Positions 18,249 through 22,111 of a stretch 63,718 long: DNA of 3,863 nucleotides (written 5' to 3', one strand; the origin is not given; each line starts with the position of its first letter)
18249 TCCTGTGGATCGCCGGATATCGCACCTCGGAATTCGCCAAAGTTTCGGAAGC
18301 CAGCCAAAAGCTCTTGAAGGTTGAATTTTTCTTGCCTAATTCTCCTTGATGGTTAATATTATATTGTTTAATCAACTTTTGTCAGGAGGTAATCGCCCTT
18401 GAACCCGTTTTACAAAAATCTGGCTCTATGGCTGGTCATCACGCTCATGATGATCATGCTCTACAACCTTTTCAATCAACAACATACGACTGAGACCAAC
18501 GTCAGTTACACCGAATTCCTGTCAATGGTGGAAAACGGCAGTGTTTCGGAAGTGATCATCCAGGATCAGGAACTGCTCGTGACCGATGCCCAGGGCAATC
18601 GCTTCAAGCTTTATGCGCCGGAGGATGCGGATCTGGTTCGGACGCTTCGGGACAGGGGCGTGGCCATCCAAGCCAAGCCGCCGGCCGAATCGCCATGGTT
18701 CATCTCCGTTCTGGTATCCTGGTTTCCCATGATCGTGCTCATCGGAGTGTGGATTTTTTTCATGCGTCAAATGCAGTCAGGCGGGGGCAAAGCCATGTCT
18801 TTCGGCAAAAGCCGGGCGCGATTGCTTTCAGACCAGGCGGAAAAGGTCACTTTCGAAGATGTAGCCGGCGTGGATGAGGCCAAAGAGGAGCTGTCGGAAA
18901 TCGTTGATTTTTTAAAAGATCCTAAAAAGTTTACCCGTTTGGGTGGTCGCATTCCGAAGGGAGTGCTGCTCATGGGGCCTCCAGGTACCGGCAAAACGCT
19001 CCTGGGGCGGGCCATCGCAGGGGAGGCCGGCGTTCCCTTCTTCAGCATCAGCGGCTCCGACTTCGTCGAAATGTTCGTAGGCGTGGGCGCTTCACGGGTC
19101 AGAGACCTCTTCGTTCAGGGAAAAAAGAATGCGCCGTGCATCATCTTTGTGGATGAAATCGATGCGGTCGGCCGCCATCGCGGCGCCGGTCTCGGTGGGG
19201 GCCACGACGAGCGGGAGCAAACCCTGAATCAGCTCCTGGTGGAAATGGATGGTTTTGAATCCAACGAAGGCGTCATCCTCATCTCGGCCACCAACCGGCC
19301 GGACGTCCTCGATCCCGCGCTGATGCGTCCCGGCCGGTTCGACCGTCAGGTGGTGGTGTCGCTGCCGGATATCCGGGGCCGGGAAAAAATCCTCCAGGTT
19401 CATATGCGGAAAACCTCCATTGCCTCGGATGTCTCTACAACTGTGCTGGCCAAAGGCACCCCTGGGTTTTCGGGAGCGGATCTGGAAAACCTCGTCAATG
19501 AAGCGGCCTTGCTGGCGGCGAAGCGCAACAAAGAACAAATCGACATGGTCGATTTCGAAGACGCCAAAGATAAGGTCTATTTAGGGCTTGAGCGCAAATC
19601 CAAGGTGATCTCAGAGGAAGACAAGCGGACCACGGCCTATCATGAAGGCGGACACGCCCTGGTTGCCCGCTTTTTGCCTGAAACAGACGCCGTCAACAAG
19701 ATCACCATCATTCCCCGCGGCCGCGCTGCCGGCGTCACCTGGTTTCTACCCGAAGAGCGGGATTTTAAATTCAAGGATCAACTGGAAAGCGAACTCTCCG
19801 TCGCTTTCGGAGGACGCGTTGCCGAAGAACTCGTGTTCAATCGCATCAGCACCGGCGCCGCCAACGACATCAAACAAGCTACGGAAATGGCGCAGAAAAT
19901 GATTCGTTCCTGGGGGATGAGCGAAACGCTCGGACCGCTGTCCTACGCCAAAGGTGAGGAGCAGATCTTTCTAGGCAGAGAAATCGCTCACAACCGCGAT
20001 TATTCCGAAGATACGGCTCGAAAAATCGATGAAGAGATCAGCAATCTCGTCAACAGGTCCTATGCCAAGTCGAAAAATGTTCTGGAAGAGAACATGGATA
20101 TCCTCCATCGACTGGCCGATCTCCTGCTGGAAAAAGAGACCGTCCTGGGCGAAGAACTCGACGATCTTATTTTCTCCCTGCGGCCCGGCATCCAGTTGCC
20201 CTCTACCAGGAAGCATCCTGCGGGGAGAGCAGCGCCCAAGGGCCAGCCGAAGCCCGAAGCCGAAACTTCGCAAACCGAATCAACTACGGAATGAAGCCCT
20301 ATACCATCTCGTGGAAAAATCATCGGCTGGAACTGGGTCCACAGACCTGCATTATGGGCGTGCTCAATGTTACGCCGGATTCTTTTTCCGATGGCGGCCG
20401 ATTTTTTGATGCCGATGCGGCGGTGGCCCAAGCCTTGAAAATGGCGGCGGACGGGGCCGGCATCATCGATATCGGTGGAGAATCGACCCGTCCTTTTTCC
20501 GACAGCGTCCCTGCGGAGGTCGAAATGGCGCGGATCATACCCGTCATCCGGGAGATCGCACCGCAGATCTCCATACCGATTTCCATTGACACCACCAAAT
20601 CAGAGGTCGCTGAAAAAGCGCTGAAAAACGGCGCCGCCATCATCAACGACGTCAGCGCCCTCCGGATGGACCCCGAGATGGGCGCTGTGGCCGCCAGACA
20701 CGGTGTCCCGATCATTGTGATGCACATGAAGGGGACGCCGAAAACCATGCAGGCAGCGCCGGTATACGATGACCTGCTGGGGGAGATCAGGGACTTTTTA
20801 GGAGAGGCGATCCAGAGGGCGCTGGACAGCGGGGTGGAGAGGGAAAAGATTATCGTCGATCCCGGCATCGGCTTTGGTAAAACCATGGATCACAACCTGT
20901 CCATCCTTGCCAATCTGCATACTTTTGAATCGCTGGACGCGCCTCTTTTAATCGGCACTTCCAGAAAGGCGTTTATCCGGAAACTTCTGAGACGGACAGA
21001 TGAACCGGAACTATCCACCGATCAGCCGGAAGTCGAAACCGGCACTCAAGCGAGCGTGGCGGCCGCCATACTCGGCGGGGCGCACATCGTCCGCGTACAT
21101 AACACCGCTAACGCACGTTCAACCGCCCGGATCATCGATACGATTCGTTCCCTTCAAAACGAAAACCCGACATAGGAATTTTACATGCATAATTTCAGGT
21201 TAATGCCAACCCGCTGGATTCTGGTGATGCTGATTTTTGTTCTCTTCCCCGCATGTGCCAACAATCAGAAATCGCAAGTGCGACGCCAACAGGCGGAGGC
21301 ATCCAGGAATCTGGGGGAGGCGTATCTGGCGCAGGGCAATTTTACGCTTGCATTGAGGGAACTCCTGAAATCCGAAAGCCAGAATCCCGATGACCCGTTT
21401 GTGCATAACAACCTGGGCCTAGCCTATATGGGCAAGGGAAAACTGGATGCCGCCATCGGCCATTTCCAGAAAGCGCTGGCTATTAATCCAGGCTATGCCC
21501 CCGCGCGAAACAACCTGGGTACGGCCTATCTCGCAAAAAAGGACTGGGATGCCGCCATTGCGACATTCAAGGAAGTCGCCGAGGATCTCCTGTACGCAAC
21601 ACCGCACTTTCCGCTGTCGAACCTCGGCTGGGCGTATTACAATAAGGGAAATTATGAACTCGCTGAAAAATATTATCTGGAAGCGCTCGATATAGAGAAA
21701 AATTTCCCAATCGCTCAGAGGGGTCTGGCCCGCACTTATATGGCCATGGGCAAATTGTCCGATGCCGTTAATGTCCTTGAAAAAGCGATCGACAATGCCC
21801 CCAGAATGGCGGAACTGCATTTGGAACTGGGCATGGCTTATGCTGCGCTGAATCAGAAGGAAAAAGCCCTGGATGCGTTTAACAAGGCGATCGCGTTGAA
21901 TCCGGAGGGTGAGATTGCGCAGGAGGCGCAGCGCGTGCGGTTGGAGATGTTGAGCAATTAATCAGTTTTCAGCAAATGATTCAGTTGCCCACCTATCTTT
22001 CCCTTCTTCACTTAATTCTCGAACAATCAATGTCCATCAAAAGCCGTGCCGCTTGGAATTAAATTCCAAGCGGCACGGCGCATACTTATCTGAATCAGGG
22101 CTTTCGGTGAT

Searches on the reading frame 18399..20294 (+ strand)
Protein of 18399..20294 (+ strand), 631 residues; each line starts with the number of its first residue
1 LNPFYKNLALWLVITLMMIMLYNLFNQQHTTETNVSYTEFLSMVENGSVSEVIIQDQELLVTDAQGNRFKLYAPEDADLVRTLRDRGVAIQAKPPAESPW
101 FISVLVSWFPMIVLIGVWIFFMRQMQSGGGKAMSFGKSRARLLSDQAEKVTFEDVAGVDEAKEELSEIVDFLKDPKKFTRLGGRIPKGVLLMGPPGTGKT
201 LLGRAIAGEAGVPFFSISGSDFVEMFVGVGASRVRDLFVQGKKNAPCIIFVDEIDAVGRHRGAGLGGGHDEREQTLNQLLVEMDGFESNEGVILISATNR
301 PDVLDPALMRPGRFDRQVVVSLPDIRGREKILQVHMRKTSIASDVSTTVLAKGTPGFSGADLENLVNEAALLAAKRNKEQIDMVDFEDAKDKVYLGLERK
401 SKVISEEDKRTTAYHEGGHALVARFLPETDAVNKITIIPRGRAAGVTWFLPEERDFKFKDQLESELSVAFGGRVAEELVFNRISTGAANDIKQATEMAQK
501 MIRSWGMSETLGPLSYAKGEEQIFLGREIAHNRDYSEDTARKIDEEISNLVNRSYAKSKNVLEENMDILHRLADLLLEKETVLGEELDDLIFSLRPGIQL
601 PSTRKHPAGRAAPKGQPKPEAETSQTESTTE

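Call 14: search_protein_families(library=pfam, proteins=[window:18399-20294:+], max_evalue=0.001)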
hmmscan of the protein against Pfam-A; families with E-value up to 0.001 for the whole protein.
window:18399-20294:+ (631 aa): 6 families
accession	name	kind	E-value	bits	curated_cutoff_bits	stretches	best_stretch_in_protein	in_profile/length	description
PF01434.24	Peptidase_M41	-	2.9e-69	233.2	29.9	1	403-589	2-190/191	Peptidase family M41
PF00004.35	AAA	-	1.5e-44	152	21.2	1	189-321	1-130/131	ATPase family associated with various cellular activities (AAA)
PF06480.20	FtsH_ext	-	3.4e-16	59.7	25.5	1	9-95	2-103/103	FtsH Extracellular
PF17862.7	AAA_lid_3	-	7.1e-15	54.7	27.2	1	344-388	1-45/45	AAA+ lid domain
PF06068.19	TIP49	-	1.8e-05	24.5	23.8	1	153-222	24-88/347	TIP49 P-loop domain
PF07728.20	AAA_5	-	0.00036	21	22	0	188-309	1-136/139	AAA domain (dynein-related subfamily)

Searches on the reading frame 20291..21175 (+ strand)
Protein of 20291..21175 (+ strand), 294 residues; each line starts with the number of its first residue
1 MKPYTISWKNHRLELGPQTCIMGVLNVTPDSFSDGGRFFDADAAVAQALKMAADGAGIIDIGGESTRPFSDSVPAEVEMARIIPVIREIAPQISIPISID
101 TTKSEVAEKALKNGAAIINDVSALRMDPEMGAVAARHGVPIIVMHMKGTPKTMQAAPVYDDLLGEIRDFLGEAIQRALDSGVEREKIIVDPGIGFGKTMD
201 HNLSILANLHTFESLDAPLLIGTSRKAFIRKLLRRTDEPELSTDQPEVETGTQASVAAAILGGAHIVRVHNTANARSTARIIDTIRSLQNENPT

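Call 14: search_protein_families(library=pfam, proteins=[window:20291-21175:+], max_evalue=0.001)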
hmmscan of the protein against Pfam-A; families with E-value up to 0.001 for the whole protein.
window:20291-21175:+ (294 aa): 1 family
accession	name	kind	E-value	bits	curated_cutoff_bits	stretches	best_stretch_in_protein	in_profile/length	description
PF00809.28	Pterin_bind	-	1.1e-85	287.6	25.5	1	22-270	1-244/244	Pterin binding enzyme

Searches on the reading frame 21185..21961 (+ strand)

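Call 14: search_protein_families(library=pfam, proteins=[window:21185-21961:+], max_evalue=0.001)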
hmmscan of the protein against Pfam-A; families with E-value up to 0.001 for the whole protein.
window:21185-21961:+ (258 aa): 24 families
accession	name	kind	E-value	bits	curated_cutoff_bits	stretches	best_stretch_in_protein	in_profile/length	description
PF07719.23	TPR_2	-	7.7e-41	135.3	27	3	72-103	2-33/34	Tetratricopeptide repeat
PF00515.34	TPR_1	-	1.1e-40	136.3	27.8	4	73-104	3-34/34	Tetratricopeptide repeat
PF13432.12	TPR_16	-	3.2e-30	104.6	32.7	3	181-241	3-63/65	Tetratricopeptide repeat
PF13181.12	TPR_8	-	5.8e-30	101.3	25.7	3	146-173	6-33/34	Tetratricopeptide repeat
PF13414.12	TPR_11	-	1.2e-29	102.2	26.8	4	44-85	1-42/42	TPR repeat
PF13176.12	TPR_7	-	3.6e-26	89.4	27.9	1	144-173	2-31/36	Tetratricopeptide repeat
PF14559.12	TPR_19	-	5.3e-26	91.2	25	3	82-133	2-53/68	Tetratricopeptide repeat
PF13424.12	TPR_12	-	1.6e-25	89.5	30.1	2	74-132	6-72/77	Tetratricopeptide repeat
PF13428.12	TPR_14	-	2.2e-23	80.8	23.5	1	177-216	3-42/44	Tetratricopeptide repeat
PF13431.12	TPR_17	-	6.7e-22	76.3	24.4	1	94-125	2-33/34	Tetratricopeptide repeat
PF13374.12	TPR_10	-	4.2e-19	68.4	27.5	1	144-170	5-31/42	Tetratricopeptide repeat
PF13174.12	TPR_6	-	1.9e-18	66.2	26.3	0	213-241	4-32/33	Tetratricopeptide repeat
PF13371.12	TPR_9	-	3.9e-12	46.5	35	1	184-248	4-68/73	Tetratricopeptide repeat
PF07721.20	TPR_4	-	6.8e-10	39.1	27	0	38-60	2-24/26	Tetratricopeptide repeat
PF23914.1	TPR_CcmH_CycH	-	1.5e-09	38.4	42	1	52-166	34-146/158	Cytochrome c-type biogenesis protein H TPR domain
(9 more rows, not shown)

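Call 38: search_protein_families(library=ncbifam, proteins=[window:21185-21961:+], max_evalue=0.01)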
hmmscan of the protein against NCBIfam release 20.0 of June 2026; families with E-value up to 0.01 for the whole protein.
window:21185-21961:+ (258 aa): 39 families (the best 25 are shown)
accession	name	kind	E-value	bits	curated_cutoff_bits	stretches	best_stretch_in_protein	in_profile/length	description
TIGR02521.1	type_IV_pilW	equivalog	1.4e-37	129.5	154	2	15-200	3-194/234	type IV pilus biogenesis/stability protein PilW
NF033762.1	social_mot_Tgl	equivalog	1.4e-33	116.3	225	1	14-250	8-247/252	social motility TPR repeat lipoprotein Tgl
NF040959.1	MamA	equivalog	2.3e-30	105.6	200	2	146-241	76-171/204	magnetosome protein MamA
TIGR02917.1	PEP_TPR_lipo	equivalog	1.3e-27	96.1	312.2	2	30-131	424-525/899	XrtA/PEP-CTERM system TPR-repeat protein PrsT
NF008391.2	PRK11189.1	equivalog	1.4e-14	54.3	250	2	10-166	6-158/297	lipoprotein NlpI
NF047507.1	TPR_BatC_Lepto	exception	1.6e-14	53.9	175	2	152-246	35-133/214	TPR repeat-containing protein BatC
NF002725.1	PRK02603.1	equivalog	1.8e-14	54.1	143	2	19-118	24-119/173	photosystem I assembly protein Ycf3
NF033758.1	gliding_GltE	equivalog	1.2e-12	47.5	225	2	45-173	196-322/411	adventurous gliding motility TPR repeat lipoprotein GltE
NF047558.1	TPR_END_plus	domain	1.4e-12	47.3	32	1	215-241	5-31/56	TPR end-of-group domain-containing protein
NF047371.1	FlcA_CTERM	equivalog_domain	2.2e-12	46.3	300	2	26-170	420-536/646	periplasmic flagellar collar protein FlcA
NF008520.0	PRK11447.1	equivalog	4.9e-12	44.5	858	2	39-186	271-430/1157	cellulose synthase complex outer membrane protein BcsC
TIGR02795.1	tol_pal_ybgF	equivalog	7.6e-12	45.9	90.1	1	180-250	44-117/119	tol-pal system protein YbgF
NF008757.0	PRK11788.1-5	equivalog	1.5e-11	44.1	363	2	144-242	110-213/388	lipopolysaccharide assembly protein LapB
NF052415.1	T3SS_chap_SctY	equivalog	2.9e-11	43.8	70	1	146-237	11-105/106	type III secretion apparatus assembly chaperone SctY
NF047481.1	lipo_LIC12587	subfamily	4.4e-11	42.6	200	2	55-129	79-154/213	LIC12587 family lipoprotein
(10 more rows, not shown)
